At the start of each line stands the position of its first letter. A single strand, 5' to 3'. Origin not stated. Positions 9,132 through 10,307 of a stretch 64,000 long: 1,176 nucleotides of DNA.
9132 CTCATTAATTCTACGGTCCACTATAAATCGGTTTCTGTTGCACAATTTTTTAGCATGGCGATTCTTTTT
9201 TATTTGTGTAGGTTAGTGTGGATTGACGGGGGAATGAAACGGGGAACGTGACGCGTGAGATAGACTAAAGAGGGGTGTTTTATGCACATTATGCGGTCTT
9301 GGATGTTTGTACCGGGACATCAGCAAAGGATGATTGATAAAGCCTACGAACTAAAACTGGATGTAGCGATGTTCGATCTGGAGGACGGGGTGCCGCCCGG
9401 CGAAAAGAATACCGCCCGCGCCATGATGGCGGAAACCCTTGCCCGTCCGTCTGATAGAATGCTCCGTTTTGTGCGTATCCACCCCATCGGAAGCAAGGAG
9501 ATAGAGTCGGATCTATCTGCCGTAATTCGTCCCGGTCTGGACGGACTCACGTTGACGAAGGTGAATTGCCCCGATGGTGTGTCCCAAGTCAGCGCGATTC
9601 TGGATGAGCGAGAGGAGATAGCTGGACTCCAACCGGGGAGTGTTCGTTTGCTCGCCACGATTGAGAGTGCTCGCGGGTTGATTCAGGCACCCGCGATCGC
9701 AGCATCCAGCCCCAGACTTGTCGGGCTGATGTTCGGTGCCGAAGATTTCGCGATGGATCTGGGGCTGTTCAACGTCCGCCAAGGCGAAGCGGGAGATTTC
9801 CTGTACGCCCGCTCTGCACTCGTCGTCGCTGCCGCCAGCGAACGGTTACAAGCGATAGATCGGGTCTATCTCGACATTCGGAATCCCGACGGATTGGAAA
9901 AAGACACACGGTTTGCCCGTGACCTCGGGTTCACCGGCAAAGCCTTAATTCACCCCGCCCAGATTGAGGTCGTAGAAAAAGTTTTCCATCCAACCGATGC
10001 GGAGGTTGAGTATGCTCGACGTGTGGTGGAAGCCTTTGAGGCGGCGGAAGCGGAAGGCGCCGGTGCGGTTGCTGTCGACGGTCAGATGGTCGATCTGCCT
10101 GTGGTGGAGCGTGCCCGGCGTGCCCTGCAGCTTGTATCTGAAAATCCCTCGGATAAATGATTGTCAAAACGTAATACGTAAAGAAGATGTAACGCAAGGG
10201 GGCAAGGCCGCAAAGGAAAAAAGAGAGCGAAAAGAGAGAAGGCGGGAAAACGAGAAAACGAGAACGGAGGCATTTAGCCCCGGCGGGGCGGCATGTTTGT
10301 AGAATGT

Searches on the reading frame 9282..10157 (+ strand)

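Call 70: search_protein_families(library=pfam, proteins=[window:9282-10157:+], max_evalue=0.001)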
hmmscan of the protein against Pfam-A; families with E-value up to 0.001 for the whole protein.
window:9282-10157:+ (292 aa): 3 families
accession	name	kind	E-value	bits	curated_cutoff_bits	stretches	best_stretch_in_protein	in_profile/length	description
PF03328.21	HpcH_HpaI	-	3e-47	161.2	25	1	5-225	1-221/221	HpcH/HpaI aldolase/citrate lyase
PF15617.12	C-C_Bond_Lyase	-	4.7e-11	42.9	28.4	1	182-254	217-286/320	C-C_Bond_Lyase of the TIM-Barrel fold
PF22484.2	DUF6986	-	0.00023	20.5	27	1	89-169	167-254/408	Domain of unknown function (DUF6986)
